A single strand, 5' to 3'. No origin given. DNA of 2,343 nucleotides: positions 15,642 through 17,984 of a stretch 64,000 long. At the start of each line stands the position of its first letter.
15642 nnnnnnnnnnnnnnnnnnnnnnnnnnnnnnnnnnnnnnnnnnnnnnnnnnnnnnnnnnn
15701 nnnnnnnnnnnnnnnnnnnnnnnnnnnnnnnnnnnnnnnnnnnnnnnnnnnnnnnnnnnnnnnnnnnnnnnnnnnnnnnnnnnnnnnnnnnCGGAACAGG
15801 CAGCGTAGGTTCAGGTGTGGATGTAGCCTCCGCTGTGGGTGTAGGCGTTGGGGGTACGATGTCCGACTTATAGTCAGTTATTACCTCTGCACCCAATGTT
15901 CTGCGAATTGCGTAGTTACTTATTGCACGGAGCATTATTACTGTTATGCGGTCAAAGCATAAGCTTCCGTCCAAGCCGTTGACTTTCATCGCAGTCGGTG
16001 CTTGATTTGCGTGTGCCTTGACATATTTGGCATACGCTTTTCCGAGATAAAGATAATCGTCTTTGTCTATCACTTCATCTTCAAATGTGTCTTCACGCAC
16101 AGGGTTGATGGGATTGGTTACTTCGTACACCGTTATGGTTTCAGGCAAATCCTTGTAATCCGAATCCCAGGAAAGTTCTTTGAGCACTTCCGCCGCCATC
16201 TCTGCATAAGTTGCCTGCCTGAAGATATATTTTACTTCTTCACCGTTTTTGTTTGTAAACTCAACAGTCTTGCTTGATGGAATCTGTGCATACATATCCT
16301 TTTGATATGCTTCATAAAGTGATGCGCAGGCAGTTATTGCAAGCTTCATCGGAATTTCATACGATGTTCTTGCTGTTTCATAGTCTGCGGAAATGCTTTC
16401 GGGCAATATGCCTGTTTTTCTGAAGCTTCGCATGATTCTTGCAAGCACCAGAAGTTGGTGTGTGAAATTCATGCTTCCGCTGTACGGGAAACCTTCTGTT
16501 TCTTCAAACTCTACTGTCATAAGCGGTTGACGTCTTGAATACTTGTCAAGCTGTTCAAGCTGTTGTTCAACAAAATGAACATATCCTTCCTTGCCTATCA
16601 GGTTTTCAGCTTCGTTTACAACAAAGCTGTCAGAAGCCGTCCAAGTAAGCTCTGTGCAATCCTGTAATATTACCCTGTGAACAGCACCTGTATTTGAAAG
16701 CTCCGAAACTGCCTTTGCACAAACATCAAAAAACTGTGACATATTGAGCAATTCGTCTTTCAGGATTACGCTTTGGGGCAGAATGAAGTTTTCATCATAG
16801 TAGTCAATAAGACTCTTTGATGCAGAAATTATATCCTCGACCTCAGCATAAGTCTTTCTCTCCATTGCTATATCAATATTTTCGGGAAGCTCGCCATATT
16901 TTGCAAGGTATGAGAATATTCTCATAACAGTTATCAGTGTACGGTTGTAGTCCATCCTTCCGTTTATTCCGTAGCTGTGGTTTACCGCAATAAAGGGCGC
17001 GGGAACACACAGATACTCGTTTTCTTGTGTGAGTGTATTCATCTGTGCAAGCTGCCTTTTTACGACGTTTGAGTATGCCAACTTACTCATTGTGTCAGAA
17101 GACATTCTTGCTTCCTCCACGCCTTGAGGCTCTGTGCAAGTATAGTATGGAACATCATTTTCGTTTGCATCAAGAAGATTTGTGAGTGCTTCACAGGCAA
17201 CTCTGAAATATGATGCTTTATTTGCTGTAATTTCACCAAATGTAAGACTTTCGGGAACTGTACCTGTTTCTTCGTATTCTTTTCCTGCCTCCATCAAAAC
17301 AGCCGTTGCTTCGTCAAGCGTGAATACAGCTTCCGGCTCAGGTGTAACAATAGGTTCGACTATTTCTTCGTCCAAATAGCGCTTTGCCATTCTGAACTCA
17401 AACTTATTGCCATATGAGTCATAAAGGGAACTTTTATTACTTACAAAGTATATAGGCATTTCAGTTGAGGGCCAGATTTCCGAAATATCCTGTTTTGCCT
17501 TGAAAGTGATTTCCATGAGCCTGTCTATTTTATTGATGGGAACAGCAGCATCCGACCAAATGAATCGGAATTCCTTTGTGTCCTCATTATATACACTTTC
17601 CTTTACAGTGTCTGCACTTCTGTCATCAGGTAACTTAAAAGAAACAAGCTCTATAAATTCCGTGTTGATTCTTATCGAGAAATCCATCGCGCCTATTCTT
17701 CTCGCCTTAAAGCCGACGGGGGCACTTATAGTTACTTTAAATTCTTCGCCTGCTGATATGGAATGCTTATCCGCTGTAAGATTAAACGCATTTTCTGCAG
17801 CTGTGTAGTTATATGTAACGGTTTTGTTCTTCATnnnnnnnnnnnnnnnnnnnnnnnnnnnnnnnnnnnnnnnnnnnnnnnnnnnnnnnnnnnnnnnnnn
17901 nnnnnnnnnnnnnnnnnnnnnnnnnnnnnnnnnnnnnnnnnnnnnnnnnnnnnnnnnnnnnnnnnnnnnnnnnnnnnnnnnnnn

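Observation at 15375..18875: Scaffoldin-like protein joining PMBR-like modules to a cohesin and two dockerins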

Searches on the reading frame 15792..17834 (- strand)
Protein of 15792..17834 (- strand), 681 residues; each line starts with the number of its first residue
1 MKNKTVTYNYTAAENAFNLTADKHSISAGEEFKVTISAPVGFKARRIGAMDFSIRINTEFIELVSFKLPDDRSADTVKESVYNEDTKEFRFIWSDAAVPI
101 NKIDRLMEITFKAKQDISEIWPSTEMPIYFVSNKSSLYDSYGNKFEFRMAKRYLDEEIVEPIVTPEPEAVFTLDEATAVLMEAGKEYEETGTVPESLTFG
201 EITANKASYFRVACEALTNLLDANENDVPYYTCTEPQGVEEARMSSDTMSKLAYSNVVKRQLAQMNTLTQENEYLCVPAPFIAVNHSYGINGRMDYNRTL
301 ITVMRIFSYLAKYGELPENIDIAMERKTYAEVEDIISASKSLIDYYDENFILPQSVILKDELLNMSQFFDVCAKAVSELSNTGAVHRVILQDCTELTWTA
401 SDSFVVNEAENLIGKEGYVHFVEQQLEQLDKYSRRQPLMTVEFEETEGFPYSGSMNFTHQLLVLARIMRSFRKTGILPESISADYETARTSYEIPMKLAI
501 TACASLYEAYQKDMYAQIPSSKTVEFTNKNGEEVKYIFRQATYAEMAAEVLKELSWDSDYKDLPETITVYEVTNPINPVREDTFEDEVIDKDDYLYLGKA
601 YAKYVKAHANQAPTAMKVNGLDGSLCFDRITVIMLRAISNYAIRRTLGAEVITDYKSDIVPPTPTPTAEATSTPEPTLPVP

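Call 29: search_protein_representatives(protein=window:15792-17834:-)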
Query: 681 residues. Proteins with E-value up to 0.001 (for the whole library): 32; up to 1e-10: 12; up to 1e-30: 3. The best 32 are listed.
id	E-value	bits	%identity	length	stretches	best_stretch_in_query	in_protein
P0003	5.9e-253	857.6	50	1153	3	1-667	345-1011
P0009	3.9e-33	131.5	25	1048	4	164-612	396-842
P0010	9.9e-32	126.8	26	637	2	180-612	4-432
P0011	1.6e-30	122.8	30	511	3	166-322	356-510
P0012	2.3e-22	95.9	36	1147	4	165-321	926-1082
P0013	4.6e-16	75.1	33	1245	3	190-322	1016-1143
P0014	1.0e-13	67.3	29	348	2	165-320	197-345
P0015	1.1e-12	63.9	27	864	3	169-388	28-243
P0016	7.9e-12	61.1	21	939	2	190-483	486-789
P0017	9.3e-12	60.9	30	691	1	169-324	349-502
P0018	4.7e-11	58.5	23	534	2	183-489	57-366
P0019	7.7e-11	57.8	25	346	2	166-318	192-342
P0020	1.8e-10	56.6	31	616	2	183-318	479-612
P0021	2.1e-10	56.4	23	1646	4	126-482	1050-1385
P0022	5.0e-10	55.1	24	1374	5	171-397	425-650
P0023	3.4e-09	52.4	25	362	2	156-322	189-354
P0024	1.2e-08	50.6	26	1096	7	331-384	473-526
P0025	1.6e-08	50.2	28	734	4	6-84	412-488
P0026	2.8e-08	49.4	31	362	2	170-318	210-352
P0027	8.4e-07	44.5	24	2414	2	186-482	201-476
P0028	1.6e-06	43.5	24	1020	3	185-395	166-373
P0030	8.2e-06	41.2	21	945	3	171-482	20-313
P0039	6.5e-04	34.9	23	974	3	127-272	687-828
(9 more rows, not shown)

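Call 31: search_protein_families(library=pfam, alignment_id=A2, max_evalue=0.001)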
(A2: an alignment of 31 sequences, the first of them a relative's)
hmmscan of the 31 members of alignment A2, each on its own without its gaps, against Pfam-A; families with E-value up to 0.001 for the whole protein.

A. member 1, P0009 (1048 aa): 2 families
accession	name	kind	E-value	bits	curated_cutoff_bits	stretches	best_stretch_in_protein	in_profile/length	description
PF09373.15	PMBR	-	1.3e-11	44.4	24.9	0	691-720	3-32/33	Pseudomurein-binding repeat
PF00404.24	Dockerin_1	-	6.5e-11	42.7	22.9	1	991-1043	2-54/57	Dockerin type I domain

B. families by the number of members that match (of 31 scanned): 33 families (the first 25 are shown)
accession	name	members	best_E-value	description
PF09373.15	PMBR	23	1.5e-56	Pseudomurein-binding repeat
PF01841.26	Transglut_core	6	5.8e-27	Transglutaminase-like superfamily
PF13229.12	Beta_helix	5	3.9e-54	Right handed beta helix region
PF00404.24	Dockerin_1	5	2.9e-15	Dockerin type I domain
PF05048.19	NosD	4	1.3e-54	Periplasmic copper-binding protein (NosD)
PF17789.7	MG4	3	3.1e-11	Macroglobulin domain MG4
PF02369.22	Big_1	3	2.5e-10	Bacterial Ig-like domain (group 1)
PF16640.11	Big_3_5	3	2.2e-09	Bacterial Ig-like domain (group 3)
PF12386.14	Peptidase_C71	3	1.8e-05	Pseudomurein endo-isopeptidase Pei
PF14262.12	Cthe_2159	2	8.5e-107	Carbohydrate-binding domain-containing protein Cthe_2159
PF13200.12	DUF4015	2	2.2e-08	Putative glycosyl hydrolase domain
PF20429.4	Tab2-like_C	2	8e-05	RNA-binding protein Tab2/Atab2, C-terminal domain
PF09992.14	NAGPA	1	1.5e-35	Phosphodiester glycosidase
PF00963.24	Cohesin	1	3.9e-31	Cohesin domain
PF13306.12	LRR_5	1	6.3e-21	BspA type Leucine rich repeat region (6 copies)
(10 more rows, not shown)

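Call 33: search_protein_families(library=pfam, proteins=[P0009, P0010, P0011, P0012, P0013, P0014, P0015, P0016, P0017, P0018], max_evalue=0.01)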
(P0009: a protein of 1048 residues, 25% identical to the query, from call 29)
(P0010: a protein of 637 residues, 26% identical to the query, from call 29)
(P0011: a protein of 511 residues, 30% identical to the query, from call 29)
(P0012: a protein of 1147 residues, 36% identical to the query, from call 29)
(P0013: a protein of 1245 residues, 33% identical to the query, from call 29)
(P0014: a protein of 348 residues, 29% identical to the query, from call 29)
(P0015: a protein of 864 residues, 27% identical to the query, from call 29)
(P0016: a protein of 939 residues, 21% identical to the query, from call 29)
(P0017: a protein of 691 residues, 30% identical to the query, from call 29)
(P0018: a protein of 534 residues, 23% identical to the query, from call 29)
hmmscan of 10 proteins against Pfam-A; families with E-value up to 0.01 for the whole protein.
P0009 (1048 aa): 2 families
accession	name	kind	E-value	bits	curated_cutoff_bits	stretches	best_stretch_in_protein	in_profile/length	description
PF09373.15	PMBR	-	1.3e-11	44.4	24.9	1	691-720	3-32/33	Pseudomurein-binding repeat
PF00404.24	Dockerin_1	-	6.5e-11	42.7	22.9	1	991-1043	2-54/57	Dockerin type I domain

P0010 (637 aa): 1 family
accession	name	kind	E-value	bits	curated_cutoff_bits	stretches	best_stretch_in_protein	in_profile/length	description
PF00404.24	Dockerin_1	-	4.6e-09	36.8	22.9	1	580-634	2-56/57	Dockerin type I domain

P0011 (511 aa): 1 family
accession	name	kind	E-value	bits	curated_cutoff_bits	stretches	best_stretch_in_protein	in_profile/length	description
PF09373.15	PMBR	-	0.00053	20.4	24.9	0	327-341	15-29/33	Pseudomurein-binding repeat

P0012 (1147 aa): 2 families
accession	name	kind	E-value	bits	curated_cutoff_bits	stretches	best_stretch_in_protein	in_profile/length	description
PF14262.12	Cthe_2159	-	8.5e-107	356.7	25.8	4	86-290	2-203/262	Carbohydrate-binding domain-containing protein Cthe_2159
PF09373.15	PMBR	-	7.6e-21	73.6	24.9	2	1010-1039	2-30/33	Pseudomurein-binding repeat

P0013 (1245 aa): 6 families
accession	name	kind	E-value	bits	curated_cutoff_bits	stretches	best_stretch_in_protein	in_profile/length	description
PF02638.21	GHL10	-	7.4e-17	61.9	27.9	1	335-564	24-235/311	Glycosyl hydrolase-like 10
PF14871.12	GHL6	-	8.7e-12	45.8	35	1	334-456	4-131/132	Hypothetical glycosyl hydrolase 6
PF13200.12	DUF4015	-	5.2e-07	29.5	27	1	334-599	17-232/313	Putative glycosyl hydrolase domain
PF01120.23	Alpha_L_fucos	-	4.7e-06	26.7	25.2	1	372-461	138-215/345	Alpha-L-fucosidase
PF00746.26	Gram_pos_anchor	-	9.2e-05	22.7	20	1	1213-1245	10-42/43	LPXTG cell wall anchor motif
PF06283.17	ThuA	-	0.0069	17.1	33.4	0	69-136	33-94/209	Trehalose utilisation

P0014 (348 aa): 1 family
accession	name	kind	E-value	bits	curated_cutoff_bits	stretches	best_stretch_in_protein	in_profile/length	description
PF09373.15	PMBR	-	7.1e-11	42.1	24.9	0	317-345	3-31/33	Pseudomurein-binding repeat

P0015 (864 aa): 3 families
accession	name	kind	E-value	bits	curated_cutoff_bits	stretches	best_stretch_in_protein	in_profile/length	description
PF09373.15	PMBR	-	1.6e-26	91.5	24.9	0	260-291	2-33/33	Pseudomurein-binding repeat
PF05048.19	NosD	-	5.6e-23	81.9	23.6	2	533-693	18-176/212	Periplasmic copper-binding protein (NosD)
PF13229.12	Beta_helix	-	6.3e-23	81.6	25.9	2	566-696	12-145/158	Right handed beta helix region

P0016 (939 aa): 1 family
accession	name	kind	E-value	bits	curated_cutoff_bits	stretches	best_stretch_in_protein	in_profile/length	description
PF01841.26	Transglut_core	-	1.9e-20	73.6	23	1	813-912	4-108/108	Transglutaminase-like superfamily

P0017 (691 aa): 3 families
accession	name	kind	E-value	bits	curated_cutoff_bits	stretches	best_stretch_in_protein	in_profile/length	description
PF14262.12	Cthe_2159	-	4.1e-19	69.3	25.8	2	2-64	190-251/262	Carbohydrate-binding domain-containing protein Cthe_2159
PF00404.24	Dockerin_1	-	6.6e-10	39.5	22.9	1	634-689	2-57/57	Dockerin type I domain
PF09373.15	PMBR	-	0.00024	21.5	24.9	0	468-499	1-32/33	Pseudomurein-binding repeat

P0018 (534 aa): 1 family
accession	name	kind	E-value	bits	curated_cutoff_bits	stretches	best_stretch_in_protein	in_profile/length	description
PF09373.15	PMBR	-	2.4e-05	24.6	24.9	0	173-192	13-32/33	Pseudomurein-binding repeat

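Call 34: search_protein_families(library=pfam, proteins=[P0019, P0020, P0021, P0022, P0023, P0024, P0025, P0026, P0027, P0028], max_evalue=0.01)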
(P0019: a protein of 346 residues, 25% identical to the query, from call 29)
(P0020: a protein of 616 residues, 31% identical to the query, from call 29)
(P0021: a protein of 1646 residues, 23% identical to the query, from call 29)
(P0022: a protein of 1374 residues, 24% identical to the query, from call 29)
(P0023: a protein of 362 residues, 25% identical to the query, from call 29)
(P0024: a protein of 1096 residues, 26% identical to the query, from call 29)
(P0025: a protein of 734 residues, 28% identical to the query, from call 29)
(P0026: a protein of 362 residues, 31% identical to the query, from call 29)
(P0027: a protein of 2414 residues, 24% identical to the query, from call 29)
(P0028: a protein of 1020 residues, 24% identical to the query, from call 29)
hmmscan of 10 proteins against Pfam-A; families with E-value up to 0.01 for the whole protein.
P0019 (346 aa): 2 families
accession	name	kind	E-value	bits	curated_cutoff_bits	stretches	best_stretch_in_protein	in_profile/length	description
PF09373.15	PMBR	-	5.1e-06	26.7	24.9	0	315-341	2-28/33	Pseudomurein-binding repeat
PF06594.17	HCBP_related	-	0.0013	19.1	21.4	1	55-80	4-30/42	Haemolysin-type calcium binding protein related domain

P0020 (616 aa): 1 family
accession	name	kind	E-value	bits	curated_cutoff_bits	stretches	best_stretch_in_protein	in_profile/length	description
PF09373.15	PMBR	-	4.7e-05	23.7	24.9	0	585-613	2-30/33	Pseudomurein-binding repeat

P0021 (1646 aa): 6 families
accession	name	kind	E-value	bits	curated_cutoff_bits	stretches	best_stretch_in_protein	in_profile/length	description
PF09373.15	PMBR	-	1.5e-42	142.2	24.9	3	1044-1073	3-32/33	Pseudomurein-binding repeat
PF13229.12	Beta_helix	-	2.2e-28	99.3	25.9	2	444-599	1-158/158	Right handed beta helix region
PF05048.19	NosD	-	2.3e-25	89.7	23.6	2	363-534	5-174/212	Periplasmic copper-binding protein (NosD)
PF07602.17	DUF1565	-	7.7e-06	25.8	20.3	1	281-472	3-206/257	Protein of unknown function (DUF1565)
PF20429.4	Tab2-like_C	-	0.00069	19.9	28.2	0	787-823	38-74/151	RNA-binding protein Tab2/Atab2, C-terminal domain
PF10951.13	DUF2776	-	0.0016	18.2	26.1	0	914-1076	143-295/348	Protein of unknown function (DUF2776)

P0022 (1374 aa): 10 families
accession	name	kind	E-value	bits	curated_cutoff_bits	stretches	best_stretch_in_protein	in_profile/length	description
PF09373.15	PMBR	-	4.1e-50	166.1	24.9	5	421-453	1-33/33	Pseudomurein-binding repeat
PF01841.26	Transglut_core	-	2.7e-25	89.2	23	1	1245-1344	2-107/108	Transglutaminase-like superfamily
PF13200.12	DUF4015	-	2.2e-08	34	27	1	218-336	114-239/313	Putative glycosyl hydrolase domain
PF02369.22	Big_1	-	4.2e-08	33.6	34.9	2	840-900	16-80/93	Bacterial Ig-like domain (group 1)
PF17789.7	MG4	-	9e-07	29.5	24.7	1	845-897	18-70/95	Macroglobulin domain MG4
PF13620.12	CarboxypepD_reg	-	8.9e-06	26.4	32.3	1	847-901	4-57/82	Carboxypeptidase regulatory-like domain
PF16640.11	Big_3_5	-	1.3e-05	26.1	35.5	1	839-915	8-85/88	Bacterial Ig-like domain (group 3)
PF24025.1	Ig_DR_A0283-like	-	0.00027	21.6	27.1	1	839-896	3-60/102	DR_A0283-like, Ig-like domain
PF12386.14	Peptidase_C71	-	0.00027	21.2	22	1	1257-1334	16-97/149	Pseudomurein endo-isopeptidase Pei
PF11044.13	TMEMspv1-c74-12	-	0.0023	18.5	25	0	1114-1129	6-21/49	Plectrovirus spv1-c74 ORF 12 transmembrane protein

P0023 (362 aa): 1 family
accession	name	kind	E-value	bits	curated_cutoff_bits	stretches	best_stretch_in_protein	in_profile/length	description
PF09373.15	PMBR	-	0.0003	21.2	24.9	0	201-224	2-25/33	Pseudomurein-binding repeat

P0024 (1096 aa): 4 families
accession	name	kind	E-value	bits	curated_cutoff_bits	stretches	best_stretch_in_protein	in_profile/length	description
PF09373.15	PMBR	-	3e-49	163.3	24.9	7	470-500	3-33/33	Pseudomurein-binding repeat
PF02369.22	Big_1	-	4.3e-07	30.4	34.9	1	719-790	10-85/93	Bacterial Ig-like domain (group 1)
PF16640.11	Big_3_5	-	2e-06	28.7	35.5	1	723-799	9-84/88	Bacterial Ig-like domain (group 3)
PF02214.28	BTB_2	-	0.0081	16.9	21.4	0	404-431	43-70/94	BTB/POZ domain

P0025 (734 aa): 9 families
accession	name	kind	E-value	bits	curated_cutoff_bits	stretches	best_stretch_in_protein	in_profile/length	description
PF00963.24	Cohesin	-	3.9e-31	108.5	24.1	4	290-386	2-105/139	Cohesin domain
PF18962.6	Por_Secre_tail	-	2.7e-10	40.8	27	1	650-731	1-74/75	Secretion system C-terminal sorting domain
PF13860.13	FlgD_ig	-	2.2e-07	31.2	27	1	669-722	23-76/79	FlgD Ig-like domain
PF23571.1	GH3_M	-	0.0003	21.2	23.6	0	422-445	24-47/75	GH3 family central domain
PF03513.19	Cloacin_immun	-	0.0019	19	25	0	187-219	19-50/80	Cloacin immunity protein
PF00041.27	fn3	-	0.0043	17.7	25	0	551-626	2-81/84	Fibronectin type III domain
PF14663.11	RasGEF_N_2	-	0.0053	17.5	27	0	239-265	55-81/108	Rapamycin-insensitive companion of mTOR RasGEF_N domain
PF13585.12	CHU_C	-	0.0059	17.1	27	0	667-725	25-76/86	CHU_C Type IX secretion signal domain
PF19271.4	Nis1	-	0.0082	17.2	27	0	296-345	12-62/114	Nis1 family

P0026 (362 aa): 1 family
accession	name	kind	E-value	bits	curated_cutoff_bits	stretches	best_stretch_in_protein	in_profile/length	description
PF09373.15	PMBR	-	1.2e-05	25.5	24.9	0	170-193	8-31/33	Pseudomurein-binding repeat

P0027 (2414 aa): 5 families
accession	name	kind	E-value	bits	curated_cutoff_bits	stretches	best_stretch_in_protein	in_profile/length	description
PF05048.19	NosD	-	1.3e-54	185.3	23.6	5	560-691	47-177/212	Periplasmic copper-binding protein (NosD)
PF13229.12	Beta_helix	-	3.9e-54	183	25.9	5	1055-1193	3-144/158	Right handed beta helix region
PF13290.12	CHB_HEX_C_1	-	1.3e-17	63.9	22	1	910-978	1-66/67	Chitobiase/beta-hexosaminidase C-terminal domain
PF13287.12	Fn3_assoc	-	2.4e-13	50.4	23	1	934-982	11-59/59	Fn3 associated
PF09373.15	PMBR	-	1.7e-12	47.2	24.9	0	260-288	2-30/33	Pseudomurein-binding repeat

P0028 (1020 aa): 5 families
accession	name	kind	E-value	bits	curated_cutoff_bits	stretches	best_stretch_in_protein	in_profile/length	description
PF09373.15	PMBR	-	4.6e-41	137.5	24.9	7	149-180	2-33/33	Pseudomurein-binding repeat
PF01841.26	Transglut_core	-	5.8e-27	94.6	23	1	891-990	2-107/108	Transglutaminase-like superfamily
PF17789.7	MG4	-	2.1e-07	31.5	24.7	0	663-713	21-73/95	Macroglobulin domain MG4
PF12386.14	Peptidase_C71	-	3.7e-05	24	22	1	903-989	16-104/149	Pseudomurein endo-isopeptidase Pei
PF11974.14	bMG3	-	0.0034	17.8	34.9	0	685-713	43-71/103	Bacterial alpha-2-macroglobulin MG3 domain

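Call 52: list_cluster_members(proteins=[P0009, P0010, P0011, P0012, P0013, P0014, P0017, P0016, P0020, P0025])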
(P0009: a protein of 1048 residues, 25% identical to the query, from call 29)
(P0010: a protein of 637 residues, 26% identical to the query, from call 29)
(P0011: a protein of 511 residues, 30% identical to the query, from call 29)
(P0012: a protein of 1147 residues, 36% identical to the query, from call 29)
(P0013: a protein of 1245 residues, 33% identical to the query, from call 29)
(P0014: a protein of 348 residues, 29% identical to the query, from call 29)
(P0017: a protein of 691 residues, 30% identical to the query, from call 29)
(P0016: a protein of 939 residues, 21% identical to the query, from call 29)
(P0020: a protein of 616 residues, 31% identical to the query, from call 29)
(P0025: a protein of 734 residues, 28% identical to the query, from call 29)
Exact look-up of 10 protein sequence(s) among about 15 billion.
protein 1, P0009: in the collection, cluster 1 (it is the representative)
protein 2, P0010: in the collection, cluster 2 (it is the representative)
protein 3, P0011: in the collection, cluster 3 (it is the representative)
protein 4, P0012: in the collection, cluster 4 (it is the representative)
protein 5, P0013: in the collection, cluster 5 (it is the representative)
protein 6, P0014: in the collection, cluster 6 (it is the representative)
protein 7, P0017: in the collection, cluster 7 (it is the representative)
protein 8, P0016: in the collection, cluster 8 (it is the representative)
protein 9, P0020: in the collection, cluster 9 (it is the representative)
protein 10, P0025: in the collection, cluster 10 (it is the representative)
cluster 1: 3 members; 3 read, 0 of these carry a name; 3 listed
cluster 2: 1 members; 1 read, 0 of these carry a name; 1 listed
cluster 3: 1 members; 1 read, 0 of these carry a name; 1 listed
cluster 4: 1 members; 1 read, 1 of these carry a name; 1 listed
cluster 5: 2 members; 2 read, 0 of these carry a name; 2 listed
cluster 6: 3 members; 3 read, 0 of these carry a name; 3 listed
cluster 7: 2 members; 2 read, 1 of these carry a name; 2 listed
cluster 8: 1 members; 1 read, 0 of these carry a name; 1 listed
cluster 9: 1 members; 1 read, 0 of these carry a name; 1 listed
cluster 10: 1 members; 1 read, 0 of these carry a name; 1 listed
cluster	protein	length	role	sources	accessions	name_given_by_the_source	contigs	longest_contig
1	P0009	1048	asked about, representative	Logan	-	-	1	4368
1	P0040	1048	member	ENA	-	-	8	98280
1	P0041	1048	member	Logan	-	-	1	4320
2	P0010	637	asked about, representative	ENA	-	-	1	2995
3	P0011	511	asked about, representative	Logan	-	-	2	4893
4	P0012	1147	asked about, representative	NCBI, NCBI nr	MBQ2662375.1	MAG: carbohydrate-binding domain-containing protein, partial [Clostridia bacterium] | carbohydrate-binding domain-containing protein [Clostridia bacterium]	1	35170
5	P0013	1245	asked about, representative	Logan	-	-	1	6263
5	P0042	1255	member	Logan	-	-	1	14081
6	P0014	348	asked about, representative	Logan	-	-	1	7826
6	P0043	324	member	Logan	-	-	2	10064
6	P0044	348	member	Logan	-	-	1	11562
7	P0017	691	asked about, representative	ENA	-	-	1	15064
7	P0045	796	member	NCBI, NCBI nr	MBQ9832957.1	MAG: carbohydrate-binding domain-containing protein, partial [Clostridia bacterium] | carbohydrate-binding domain-containing protein [Clostridia bacterium]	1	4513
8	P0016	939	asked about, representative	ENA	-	-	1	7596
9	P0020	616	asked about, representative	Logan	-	-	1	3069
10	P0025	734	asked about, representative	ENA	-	-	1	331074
